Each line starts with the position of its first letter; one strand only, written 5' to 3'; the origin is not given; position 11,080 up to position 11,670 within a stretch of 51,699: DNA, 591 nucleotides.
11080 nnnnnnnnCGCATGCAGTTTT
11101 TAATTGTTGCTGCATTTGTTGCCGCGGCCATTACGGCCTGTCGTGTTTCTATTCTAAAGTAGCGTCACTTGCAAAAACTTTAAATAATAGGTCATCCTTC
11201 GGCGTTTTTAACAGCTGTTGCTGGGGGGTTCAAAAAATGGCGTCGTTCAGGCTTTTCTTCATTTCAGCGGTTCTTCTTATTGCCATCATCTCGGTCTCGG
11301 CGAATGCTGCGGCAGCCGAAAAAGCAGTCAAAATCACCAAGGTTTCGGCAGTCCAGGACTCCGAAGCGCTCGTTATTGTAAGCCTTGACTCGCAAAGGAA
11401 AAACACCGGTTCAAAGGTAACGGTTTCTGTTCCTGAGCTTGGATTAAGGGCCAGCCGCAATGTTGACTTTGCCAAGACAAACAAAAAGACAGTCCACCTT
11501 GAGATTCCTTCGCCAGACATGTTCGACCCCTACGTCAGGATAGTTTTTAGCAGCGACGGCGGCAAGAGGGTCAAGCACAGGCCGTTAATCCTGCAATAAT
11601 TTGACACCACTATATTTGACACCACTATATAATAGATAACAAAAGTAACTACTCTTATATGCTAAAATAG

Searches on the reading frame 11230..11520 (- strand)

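Call 74: search_protein_families(library=pfam, proteins=[window:11230-11520:-], max_evalue=0.01)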
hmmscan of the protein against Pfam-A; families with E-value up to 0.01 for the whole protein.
window:11230-11520:- (96 aa): 1 family
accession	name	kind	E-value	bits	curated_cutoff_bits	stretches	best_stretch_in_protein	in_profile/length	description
PF19333.4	FAXC_N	-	0.0089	16.6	27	1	51-89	55-94/104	Failed axon connections homolog N-terminus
